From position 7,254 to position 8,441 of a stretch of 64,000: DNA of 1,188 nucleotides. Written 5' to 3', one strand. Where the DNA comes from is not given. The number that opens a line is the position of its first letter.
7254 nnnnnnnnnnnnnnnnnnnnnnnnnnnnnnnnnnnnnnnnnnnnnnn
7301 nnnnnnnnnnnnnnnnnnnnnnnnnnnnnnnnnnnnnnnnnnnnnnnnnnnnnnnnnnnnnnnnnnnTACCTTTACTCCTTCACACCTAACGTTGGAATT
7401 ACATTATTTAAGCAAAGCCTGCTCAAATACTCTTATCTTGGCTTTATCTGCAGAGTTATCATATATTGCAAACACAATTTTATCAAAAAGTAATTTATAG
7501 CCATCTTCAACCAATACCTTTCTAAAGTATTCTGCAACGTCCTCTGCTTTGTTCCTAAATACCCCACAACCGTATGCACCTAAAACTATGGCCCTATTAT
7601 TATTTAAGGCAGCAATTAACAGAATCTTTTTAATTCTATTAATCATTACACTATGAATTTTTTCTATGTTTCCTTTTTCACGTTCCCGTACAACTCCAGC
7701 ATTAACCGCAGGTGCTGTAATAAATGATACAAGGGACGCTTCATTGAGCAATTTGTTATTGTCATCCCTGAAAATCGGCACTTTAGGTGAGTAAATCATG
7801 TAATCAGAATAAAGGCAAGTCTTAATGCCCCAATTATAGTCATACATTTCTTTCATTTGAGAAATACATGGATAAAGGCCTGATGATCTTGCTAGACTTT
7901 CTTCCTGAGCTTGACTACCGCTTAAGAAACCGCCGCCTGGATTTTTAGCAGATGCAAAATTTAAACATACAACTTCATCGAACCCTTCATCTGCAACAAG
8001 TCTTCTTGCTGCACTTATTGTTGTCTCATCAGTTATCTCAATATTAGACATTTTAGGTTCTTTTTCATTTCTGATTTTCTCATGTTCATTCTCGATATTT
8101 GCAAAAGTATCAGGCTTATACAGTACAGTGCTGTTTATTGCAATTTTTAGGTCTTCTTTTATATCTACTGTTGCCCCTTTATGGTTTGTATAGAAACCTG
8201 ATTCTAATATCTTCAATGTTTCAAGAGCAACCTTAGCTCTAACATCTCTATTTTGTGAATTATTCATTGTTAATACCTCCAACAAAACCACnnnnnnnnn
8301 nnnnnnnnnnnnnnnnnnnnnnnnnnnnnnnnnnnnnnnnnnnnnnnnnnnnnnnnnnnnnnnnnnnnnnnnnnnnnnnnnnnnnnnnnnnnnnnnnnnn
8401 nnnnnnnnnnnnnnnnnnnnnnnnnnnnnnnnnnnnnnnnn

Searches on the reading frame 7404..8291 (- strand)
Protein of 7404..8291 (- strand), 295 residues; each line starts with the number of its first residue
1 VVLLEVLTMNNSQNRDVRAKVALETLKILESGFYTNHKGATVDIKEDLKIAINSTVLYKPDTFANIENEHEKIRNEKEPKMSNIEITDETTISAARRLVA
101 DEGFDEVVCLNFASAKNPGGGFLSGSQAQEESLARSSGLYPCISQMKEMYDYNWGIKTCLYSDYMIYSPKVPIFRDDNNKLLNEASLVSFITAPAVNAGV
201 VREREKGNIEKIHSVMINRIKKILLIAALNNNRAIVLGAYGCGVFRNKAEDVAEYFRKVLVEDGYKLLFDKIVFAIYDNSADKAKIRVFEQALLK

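Call 77: search_protein_families(library=pfam, proteins=[window:7404-8291:-], max_evalue=0.001)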
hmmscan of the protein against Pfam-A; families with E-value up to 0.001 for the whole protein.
window:7404-8291:- (295 aa): 1 family
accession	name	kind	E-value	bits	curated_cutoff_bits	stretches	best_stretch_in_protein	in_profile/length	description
PF10021.15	PARG_cat_microb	-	8.6e-53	179.1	23.5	1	23-176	2-146/146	Microbial-type PARG, catalytic domain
